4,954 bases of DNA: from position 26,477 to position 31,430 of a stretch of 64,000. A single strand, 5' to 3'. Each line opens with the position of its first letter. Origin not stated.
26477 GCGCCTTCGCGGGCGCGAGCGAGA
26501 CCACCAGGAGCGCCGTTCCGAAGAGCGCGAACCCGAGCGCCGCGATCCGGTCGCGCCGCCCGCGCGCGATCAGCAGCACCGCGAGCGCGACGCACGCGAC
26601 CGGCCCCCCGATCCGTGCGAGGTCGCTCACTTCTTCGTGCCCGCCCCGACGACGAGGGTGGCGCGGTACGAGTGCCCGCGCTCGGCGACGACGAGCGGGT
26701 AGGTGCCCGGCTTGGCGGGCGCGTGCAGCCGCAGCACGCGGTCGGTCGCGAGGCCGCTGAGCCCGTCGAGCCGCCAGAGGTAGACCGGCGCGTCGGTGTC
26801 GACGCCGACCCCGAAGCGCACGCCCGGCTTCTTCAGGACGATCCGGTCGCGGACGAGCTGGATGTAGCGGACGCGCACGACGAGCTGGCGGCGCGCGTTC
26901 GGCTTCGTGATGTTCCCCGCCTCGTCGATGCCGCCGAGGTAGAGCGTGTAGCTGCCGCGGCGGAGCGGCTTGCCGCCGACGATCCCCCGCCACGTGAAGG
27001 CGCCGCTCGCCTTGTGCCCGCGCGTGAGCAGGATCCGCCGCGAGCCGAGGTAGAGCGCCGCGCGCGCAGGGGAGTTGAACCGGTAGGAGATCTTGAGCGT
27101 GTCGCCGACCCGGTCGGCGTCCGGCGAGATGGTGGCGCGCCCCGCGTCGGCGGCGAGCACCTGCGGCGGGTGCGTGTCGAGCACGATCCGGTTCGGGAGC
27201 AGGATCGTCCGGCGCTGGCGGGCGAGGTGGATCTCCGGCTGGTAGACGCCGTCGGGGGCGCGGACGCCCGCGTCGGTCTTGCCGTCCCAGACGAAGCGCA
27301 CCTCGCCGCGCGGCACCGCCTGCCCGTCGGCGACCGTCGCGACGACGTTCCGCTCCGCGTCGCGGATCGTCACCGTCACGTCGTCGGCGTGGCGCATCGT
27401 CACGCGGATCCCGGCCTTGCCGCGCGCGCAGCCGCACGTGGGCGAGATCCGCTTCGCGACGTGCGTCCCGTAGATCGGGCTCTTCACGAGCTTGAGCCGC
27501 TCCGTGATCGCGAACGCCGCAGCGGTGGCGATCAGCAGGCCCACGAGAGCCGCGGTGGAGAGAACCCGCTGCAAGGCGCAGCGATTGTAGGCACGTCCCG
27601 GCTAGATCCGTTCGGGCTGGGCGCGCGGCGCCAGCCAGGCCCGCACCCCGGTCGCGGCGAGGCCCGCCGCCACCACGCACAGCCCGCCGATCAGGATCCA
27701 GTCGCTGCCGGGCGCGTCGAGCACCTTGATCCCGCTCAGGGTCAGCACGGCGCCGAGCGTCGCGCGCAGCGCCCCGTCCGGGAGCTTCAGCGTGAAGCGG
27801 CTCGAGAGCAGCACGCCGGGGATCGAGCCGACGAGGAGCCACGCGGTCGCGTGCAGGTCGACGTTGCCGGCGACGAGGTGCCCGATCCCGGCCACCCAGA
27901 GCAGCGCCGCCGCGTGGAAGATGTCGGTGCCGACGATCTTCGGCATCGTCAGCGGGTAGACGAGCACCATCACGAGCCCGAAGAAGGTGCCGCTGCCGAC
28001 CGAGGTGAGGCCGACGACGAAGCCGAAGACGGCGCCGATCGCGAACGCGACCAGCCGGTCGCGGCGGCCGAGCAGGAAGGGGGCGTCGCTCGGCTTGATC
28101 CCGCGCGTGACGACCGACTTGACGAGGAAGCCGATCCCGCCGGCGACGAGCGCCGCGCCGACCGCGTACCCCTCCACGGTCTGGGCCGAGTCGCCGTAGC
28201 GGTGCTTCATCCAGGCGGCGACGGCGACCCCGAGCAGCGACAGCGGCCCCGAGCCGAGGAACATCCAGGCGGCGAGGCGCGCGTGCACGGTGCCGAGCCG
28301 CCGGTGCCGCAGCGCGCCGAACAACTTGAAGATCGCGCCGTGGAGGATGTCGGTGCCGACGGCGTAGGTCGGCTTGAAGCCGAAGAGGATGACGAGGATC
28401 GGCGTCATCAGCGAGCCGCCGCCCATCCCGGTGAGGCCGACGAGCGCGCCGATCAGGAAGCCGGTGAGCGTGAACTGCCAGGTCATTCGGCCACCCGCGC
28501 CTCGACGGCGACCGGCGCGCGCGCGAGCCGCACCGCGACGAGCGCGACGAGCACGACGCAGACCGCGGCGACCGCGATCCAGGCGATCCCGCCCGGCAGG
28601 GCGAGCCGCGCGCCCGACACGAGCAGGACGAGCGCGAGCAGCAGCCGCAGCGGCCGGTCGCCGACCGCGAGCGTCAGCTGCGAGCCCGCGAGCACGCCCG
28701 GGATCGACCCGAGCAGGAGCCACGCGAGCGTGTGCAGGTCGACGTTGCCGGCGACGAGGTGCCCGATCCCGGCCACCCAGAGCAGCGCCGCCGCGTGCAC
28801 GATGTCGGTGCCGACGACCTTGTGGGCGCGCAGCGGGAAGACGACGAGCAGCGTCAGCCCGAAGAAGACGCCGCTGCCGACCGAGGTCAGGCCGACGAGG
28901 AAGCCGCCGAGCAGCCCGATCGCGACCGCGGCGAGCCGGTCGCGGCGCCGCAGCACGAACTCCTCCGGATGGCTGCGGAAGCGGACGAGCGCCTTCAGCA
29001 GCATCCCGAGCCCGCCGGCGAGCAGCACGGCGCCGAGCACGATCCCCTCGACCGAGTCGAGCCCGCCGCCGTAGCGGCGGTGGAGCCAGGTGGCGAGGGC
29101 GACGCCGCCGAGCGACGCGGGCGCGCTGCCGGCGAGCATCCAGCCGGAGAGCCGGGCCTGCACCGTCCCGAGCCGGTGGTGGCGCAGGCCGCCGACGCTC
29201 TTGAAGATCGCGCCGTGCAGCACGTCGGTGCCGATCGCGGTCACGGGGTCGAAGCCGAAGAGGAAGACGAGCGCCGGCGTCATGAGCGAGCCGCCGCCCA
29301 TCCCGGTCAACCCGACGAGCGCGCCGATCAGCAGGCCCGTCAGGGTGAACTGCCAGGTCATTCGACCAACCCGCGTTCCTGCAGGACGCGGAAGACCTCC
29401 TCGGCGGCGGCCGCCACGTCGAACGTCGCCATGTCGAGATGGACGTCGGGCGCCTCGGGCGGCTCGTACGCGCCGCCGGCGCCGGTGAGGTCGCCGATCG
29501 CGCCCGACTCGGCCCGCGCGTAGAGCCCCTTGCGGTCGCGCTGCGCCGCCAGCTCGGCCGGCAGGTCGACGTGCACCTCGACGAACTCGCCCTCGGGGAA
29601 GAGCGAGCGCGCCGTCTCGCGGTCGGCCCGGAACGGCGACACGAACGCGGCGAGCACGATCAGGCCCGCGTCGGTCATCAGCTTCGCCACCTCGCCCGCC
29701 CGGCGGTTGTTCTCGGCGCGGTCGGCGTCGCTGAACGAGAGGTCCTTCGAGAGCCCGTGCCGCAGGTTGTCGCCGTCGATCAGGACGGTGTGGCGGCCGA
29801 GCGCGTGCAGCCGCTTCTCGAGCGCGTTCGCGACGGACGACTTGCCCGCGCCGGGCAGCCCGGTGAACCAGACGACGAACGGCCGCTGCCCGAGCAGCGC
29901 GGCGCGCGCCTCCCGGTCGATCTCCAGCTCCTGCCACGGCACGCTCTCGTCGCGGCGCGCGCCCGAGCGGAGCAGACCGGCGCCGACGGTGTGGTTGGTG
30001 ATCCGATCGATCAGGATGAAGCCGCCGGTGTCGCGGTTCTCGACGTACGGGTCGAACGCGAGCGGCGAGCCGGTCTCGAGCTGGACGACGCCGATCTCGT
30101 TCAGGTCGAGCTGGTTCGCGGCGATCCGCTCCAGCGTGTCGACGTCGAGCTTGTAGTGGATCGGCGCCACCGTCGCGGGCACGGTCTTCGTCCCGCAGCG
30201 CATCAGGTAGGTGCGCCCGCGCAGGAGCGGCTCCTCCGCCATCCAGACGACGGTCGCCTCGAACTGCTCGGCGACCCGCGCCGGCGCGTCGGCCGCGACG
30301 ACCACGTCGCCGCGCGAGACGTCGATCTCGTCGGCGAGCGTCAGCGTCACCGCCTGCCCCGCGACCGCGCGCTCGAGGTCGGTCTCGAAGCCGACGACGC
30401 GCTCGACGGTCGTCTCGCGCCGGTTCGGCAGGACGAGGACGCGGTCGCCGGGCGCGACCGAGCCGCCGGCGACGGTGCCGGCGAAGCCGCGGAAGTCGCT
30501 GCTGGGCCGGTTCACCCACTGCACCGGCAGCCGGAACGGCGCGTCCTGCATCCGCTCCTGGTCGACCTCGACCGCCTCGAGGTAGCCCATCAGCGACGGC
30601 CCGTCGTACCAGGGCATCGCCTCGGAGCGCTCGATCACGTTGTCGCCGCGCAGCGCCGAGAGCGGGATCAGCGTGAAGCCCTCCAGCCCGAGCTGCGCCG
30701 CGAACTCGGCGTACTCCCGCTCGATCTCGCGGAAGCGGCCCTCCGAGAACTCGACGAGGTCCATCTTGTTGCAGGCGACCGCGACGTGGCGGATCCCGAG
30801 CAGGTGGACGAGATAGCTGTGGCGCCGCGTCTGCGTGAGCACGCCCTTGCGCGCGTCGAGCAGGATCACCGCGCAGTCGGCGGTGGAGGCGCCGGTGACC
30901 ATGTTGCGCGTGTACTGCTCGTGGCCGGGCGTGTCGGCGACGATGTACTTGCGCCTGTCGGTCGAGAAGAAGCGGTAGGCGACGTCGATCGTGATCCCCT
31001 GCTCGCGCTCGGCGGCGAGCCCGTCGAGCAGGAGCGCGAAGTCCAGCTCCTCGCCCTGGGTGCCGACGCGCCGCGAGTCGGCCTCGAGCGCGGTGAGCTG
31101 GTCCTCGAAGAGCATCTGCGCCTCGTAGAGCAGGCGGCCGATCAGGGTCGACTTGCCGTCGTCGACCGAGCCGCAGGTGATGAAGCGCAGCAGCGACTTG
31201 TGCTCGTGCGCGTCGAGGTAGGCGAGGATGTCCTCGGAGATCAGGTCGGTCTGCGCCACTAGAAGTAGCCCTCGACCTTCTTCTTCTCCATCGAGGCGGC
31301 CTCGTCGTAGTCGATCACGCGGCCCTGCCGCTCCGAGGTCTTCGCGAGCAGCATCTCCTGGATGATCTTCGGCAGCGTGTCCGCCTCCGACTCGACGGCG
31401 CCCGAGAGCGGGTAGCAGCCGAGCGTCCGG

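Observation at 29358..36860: Dedicated sulfate-to-organosulfonate operon: cysD-cysNC-cysC-cysH feeding phosphosulfolactate synthase ComA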

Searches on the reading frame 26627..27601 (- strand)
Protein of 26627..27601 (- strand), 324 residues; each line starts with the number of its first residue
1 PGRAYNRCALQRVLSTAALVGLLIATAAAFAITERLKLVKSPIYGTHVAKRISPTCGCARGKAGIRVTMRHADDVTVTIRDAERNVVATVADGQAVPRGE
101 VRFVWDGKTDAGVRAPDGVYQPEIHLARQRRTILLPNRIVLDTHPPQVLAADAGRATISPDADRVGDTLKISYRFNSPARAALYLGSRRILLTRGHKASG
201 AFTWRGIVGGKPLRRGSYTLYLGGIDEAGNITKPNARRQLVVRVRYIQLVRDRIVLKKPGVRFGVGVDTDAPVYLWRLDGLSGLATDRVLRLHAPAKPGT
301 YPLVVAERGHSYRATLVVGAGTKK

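Call 8: search_protein_families(library=pfam, proteins=[window:26627-27601:-], max_evalue=0.01)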
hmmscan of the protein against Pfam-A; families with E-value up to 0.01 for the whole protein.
window:26627-27601:- (324 aa): 1 family
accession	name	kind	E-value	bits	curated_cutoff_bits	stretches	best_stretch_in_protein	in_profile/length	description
PF13860.13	FlgD_ig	-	7.3e-13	48.8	27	1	69-123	19-72/79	FlgD Ig-like domain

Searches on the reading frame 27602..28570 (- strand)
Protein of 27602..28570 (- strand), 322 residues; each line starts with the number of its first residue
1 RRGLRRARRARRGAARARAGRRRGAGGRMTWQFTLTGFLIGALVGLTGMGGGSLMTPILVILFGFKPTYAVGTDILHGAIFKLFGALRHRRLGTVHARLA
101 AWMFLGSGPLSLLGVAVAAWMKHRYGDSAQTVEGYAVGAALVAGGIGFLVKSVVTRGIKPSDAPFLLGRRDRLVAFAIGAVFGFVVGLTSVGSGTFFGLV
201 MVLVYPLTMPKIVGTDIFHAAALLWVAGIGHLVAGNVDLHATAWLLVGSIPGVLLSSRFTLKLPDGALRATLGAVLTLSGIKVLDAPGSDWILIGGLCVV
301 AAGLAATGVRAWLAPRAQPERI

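Call 5: search_protein_families(library=pfam, proteins=[window:27602-28570:-], max_evalue=0.01)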
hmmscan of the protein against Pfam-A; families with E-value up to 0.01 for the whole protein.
window:27602-28570:- (322 aa): 1 family
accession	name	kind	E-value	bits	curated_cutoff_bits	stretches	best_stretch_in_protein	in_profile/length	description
PF01925.25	TauE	-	7.8e-37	127.6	32.6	1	34-282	2-236/237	Sulfite exporter TauE/SafE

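Call 19: search_protein_families(library=ncbifam, proteins=[window:27602-28486:-], max_evalue=0.00001)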
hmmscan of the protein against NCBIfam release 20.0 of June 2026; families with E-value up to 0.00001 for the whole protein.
window:27602-28486:- (294 aa): 0 families

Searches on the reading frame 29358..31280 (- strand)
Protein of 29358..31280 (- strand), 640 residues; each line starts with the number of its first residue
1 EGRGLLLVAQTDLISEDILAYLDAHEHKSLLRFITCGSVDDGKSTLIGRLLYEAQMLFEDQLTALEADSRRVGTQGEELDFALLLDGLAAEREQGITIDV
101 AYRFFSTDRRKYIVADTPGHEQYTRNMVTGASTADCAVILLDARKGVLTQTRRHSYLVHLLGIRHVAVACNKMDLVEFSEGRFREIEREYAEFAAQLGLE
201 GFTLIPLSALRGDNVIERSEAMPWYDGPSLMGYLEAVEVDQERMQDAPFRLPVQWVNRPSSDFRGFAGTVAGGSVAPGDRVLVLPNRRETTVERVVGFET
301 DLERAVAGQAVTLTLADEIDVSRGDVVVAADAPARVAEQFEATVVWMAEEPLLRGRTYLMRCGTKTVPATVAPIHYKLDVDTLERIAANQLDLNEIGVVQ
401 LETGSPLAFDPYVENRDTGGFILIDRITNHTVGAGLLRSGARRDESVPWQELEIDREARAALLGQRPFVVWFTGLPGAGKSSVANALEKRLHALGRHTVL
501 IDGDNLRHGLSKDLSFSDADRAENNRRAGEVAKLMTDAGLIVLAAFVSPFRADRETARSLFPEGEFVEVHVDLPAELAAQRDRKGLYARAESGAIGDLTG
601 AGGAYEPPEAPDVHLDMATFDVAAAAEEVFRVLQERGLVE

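Call 5: search_protein_families(library=pfam, proteins=[window:29358-31280:-], max_evalue=0.01)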
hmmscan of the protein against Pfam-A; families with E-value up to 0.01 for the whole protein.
window:29358-31280:- (640 aa): 10 families
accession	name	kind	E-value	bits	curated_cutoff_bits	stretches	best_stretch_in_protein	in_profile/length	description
PF01583.26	APS_kinase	-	4.6e-58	196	21.1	1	466-616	1-152/152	Adenylylsulphate kinase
PF00009.33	GTP_EFTU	-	4.4e-41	141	26.5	1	29-217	2-177/188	Elongation factor Tu GTP binding domain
PF22594.2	GTP-eEF1A_C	-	3.6e-29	101.6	27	1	339-436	1-99/101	GTP-eEF1A C-terminal domain-like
PF13671.12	AAA_33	-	1.8e-08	35.3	27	1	469-583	1-116/143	AAA domain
PF01926.29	MMR_HSR1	-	7.2e-08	33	21.9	0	91-151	27-93/113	50S ribosome-binding GTPase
PF03144.31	GTP_EFTU_D2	-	2e-05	25.3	30.3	1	268-327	6-72/73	Elongation factor Tu domain 2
PF13238.12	AAA_18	-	3.7e-05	24.6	29.4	1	472-581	3-107/128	AAA domain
PF06414.18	Zeta_toxin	-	7e-05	22.8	22.3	1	465-508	14-56/199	Zeta toxin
PF08433.16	KTI12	-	0.00017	21.6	22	1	470-533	4-66/271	Chromatin associated protein KTI12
PF03193.22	RsgA_GTPase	-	0.00096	19.5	30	0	469-492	108-131/174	RsgA GTPase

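Call 19: search_protein_families(library=ncbifam, proteins=[window:29358-31259:-], max_evalue=0.00001)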
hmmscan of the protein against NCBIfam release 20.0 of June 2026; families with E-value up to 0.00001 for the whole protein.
window:29358-31259:- (633 aa): 31 families (the best 25 are shown)
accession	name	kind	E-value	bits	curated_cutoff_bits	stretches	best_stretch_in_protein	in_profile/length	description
NF004035.0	PRK05506.1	subfamily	1.2e-298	991.8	715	1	2-630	3-630/632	bifunctional sulfate adenylyltransferase subunit 1/adenylylsulfate kinase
NF003478.0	PRK05124.1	equivalog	3.5e-199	662.3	590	1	8-440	12-443/475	sulfate adenylyltransferase subunit CysN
TIGR02034.1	CysN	subfamily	4.6e-194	645.1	336.1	1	24-430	1-406/406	sulfate adenylyltransferase, large subunit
NF008969.0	PRK12317.1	subfamily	4.1e-83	279.3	502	1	20-430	4-418/426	elongation factor 1-alpha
TIGR00483.1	EF-1_alpha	equivalog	4.5e-75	252.7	540.1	1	20-432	4-421/427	translation elongation factor EF-1 subunit alpha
NF003013.0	PRK03846.1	subfamily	1.2e-71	240.6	163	1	436-632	4-200/202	adenylyl-sulfate kinase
TIGR00455.1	apsK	equivalog_domain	4.3e-62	209.1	138.7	1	442-624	1-182/184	adenylyl-sulfate kinase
NF004040.0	PRK05537.1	equivalog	2.6e-48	164.9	669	1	459-632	395-570/572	bifunctional sulfate adenylyltransferase/adenylylsulfate kinase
NF002059.0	PRK00889.1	subfamily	1.5e-46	158.3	244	1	459-632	4-175/177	adenylyl-sulfate kinase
NF000766.0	PRK00049.1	subfamily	5.5e-31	107.7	449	1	70-343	43-317/396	elongation factor Tu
NF009373.0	PRK12736.1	subfamily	1.3e-30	106.5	452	1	67-343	40-315/394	elongation factor Tu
NF009372.0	PRK12735.1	subfamily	1.8e-29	102.7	479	1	68-341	41-315/396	elongation factor Tu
TIGR00475.1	selB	equivalog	7.5e-29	100.9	242.25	1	81-337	28-275/581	selenocysteine-specific translation elongation factor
TIGR00485.1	EF-Tu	equivalog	8.7e-29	100.4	522.4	1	78-343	50-315/394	elongation factor Tu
NF004041.0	PRK05541.1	subfamily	5e-28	98.3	127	1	458-624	5-168/176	adenylyl-sulfate kinase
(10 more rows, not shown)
